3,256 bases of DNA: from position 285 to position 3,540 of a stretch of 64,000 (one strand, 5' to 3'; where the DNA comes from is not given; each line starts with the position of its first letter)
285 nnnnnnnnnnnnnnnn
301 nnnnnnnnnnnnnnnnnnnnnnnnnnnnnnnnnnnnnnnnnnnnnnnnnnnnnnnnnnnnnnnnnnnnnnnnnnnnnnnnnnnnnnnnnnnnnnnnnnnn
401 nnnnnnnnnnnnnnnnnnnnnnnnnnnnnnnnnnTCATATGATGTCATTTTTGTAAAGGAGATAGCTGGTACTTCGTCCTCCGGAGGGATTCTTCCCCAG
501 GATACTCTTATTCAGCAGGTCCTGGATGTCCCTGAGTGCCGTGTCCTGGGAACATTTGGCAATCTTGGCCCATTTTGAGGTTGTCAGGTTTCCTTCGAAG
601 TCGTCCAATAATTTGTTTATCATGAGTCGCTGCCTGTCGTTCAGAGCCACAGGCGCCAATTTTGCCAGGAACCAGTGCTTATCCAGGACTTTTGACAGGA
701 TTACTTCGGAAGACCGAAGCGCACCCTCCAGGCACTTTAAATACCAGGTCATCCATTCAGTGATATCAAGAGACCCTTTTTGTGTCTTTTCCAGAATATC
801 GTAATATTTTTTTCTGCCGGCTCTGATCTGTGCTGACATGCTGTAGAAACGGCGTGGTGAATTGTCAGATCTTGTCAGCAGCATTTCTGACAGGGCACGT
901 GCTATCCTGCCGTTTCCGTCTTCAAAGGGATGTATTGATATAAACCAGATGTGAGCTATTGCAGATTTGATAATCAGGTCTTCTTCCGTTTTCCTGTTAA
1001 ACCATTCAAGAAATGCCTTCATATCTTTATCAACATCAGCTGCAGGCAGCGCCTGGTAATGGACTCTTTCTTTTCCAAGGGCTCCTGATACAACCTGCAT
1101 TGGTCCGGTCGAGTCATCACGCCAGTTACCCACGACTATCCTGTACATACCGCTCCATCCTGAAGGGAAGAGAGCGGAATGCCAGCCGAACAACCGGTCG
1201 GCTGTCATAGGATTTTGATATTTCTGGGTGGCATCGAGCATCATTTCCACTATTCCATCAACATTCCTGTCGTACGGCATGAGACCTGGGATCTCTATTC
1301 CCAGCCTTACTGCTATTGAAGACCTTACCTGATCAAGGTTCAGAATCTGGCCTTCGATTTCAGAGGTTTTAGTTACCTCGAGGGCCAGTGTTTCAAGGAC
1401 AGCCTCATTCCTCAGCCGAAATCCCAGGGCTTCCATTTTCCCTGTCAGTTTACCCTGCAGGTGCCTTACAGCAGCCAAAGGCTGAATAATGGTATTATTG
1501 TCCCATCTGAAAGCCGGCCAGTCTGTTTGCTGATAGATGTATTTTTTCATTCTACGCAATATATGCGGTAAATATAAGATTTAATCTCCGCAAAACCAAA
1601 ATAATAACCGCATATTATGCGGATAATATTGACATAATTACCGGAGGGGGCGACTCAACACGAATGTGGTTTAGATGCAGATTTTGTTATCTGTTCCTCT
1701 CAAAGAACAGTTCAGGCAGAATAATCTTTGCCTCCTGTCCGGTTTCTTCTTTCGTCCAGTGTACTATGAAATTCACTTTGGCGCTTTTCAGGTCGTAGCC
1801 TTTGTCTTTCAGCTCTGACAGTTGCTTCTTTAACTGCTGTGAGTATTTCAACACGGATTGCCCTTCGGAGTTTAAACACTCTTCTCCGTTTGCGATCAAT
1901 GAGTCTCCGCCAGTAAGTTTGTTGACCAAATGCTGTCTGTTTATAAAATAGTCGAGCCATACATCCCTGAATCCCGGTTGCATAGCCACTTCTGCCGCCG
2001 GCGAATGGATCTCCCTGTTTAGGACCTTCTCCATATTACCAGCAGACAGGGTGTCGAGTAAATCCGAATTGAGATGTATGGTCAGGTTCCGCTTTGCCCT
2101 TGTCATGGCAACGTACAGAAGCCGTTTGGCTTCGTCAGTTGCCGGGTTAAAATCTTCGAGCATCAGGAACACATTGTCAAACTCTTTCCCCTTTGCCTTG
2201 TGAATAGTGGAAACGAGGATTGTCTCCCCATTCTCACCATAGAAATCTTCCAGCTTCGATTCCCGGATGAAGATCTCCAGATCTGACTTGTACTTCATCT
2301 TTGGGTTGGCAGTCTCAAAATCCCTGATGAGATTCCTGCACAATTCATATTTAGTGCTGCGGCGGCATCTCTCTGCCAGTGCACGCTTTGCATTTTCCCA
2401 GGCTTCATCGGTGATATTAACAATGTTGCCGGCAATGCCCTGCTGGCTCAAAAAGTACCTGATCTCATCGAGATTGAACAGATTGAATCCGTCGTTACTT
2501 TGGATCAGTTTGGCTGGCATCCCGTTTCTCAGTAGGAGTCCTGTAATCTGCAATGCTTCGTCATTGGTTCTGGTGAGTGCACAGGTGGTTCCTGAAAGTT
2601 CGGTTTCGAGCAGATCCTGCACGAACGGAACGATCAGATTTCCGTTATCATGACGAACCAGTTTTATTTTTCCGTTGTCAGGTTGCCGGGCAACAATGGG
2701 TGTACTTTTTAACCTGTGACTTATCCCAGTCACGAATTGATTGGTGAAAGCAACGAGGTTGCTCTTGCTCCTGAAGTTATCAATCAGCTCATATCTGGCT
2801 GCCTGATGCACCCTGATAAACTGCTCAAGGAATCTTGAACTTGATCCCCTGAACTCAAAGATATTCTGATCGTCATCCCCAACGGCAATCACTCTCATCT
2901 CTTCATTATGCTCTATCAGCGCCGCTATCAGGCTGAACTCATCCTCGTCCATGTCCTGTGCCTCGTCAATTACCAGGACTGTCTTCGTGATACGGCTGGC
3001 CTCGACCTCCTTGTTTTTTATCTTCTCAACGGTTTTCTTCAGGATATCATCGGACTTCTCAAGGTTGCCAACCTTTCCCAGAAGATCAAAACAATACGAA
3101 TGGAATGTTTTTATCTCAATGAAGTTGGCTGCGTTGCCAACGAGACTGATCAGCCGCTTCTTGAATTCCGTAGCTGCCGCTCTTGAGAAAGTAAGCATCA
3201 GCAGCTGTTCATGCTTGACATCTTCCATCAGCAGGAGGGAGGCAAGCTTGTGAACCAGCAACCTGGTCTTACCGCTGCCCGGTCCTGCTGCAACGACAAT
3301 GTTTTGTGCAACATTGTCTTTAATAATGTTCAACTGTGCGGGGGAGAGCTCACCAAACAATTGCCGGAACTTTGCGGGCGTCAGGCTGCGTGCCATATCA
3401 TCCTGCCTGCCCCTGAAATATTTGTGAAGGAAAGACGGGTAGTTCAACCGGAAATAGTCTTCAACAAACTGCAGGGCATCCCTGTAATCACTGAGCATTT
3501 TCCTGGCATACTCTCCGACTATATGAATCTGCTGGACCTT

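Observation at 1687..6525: One 1612-aa chain fusing a DEDDh exonuclease, a complete RecQ core and a complete UvrD/PcrA core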

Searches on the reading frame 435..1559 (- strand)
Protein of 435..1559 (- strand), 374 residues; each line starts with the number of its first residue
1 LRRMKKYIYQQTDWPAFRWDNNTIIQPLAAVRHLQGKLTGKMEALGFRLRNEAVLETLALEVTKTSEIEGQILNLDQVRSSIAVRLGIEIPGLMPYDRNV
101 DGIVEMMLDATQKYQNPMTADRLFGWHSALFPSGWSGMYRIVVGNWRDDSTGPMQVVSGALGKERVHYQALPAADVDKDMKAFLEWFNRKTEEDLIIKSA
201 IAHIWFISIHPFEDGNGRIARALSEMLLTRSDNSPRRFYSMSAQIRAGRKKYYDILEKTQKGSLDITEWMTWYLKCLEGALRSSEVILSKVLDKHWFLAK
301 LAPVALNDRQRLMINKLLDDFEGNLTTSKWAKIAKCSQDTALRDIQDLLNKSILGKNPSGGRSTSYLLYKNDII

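Call 15: search_protein_families(library=pfam, proteins=[window:435-1559:-], max_evalue=0.01)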
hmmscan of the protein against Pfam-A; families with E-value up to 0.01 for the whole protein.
window:435-1559:- (374 aa): 2 families
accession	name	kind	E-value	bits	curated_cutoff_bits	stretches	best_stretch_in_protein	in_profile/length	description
PF13776.11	DUF4172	-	2.4e-31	108.3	25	1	7-88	1-82/82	Domain of unknown function (DUF4172)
PF02661.23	Fic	-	8.2e-17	62.3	24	1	118-228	2-93/93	Fic/DOC family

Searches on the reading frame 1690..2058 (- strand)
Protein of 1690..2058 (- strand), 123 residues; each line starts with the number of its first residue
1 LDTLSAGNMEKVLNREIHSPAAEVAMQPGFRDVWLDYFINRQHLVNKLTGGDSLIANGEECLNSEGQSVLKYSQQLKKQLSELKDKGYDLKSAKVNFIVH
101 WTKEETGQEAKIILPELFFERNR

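Call 67: search_protein_families(library=ncbifam, proteins=[window:1690-2058:-], max_evalue=1)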
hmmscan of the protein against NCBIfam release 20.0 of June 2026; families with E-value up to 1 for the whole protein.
window:1690-2058:- (123 aa): 0 families

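Call 68: search_protein_families(library=phrogs, proteins=[window:1690-2058:-], max_evalue=1)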
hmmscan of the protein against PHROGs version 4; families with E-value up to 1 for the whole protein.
window:1690-2058:- (123 aa): 0 families

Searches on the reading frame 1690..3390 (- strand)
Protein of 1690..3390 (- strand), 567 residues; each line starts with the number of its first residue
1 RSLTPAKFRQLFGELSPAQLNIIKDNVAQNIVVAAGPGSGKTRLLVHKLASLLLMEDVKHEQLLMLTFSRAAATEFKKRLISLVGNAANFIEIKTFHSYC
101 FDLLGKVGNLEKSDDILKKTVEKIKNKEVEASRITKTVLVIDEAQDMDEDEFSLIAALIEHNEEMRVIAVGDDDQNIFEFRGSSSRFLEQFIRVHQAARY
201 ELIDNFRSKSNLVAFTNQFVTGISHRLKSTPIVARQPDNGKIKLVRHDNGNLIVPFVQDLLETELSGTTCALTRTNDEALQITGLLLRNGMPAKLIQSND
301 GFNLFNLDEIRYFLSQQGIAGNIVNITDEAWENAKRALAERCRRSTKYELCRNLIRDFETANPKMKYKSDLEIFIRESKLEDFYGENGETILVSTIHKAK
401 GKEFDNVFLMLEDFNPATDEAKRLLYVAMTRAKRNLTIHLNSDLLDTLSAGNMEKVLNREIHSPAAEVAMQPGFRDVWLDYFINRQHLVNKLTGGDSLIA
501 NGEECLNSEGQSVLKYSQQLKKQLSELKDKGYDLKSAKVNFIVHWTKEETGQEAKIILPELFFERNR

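Call 83: search_solved_structures(query=window:1690-3390:-, max_evalue=0.00001)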
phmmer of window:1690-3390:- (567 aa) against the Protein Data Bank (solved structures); distinct sequences matched with E-value up to 0.00001: 22.
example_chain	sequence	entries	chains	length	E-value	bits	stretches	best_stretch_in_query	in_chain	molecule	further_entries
9dci_A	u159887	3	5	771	1.6e-26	96.5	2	5-105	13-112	ATP-dependent DNA helicase UvrD1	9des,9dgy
1pjr_A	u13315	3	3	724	5.1e-25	91.5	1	10-105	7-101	PCRA | ATP-DEPENDENT HELICASE PCRA | HELICASE PCRA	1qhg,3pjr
3lfu_A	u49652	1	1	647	1.2e-23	86.9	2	29-104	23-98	DNA helicase II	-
2is1_A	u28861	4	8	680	1.5e-23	86.6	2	29-104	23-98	DNA helicase II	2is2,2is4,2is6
2pjr_A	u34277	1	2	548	3e-21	79.1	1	10-105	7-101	PROTEIN (HELICASE PCRA)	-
4c2u_A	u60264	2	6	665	6.8e-19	71.3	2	115-321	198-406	DNA HELICASE II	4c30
4c2t_A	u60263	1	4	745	1.1e-18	70.5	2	115-321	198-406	DNA HELICASE II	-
1uaa_A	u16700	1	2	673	8.2e-18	67.7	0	101-227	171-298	PROTEIN (ATP-DEPENDENT DNA HELICASE REP.)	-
8jqb_E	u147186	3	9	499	1.5e-14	56.9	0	21-94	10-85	Gabija protein GajB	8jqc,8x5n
8iud_A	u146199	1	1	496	2.4e-14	56.3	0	21-94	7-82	Gabija protein GajB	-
8j4t_G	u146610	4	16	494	2.9e-14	56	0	22-94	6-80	Gabija protein GajB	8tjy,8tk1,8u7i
8sm3_B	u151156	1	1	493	3.1e-14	55.9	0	22-94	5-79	Gabija protein GajB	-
1qhh_A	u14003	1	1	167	1.4e-13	53.8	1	10-106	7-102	PROTEIN (PCRA (SUBUNIT))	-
1w36_D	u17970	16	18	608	3.8e-07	32.5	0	389-451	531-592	EXODEOXYRIBONUCLEASE V ALPHA CHAIN | RecBCD enzyme subunit RecD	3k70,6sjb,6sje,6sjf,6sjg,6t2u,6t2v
5ld2_D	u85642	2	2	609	3.8e-07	32.5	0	389-451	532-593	RecBCD enzyme subunit RecD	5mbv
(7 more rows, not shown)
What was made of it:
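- Checked: The best PDB matches are UvrD1, PcrA, UvrD, Rep and GajB (call 83).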
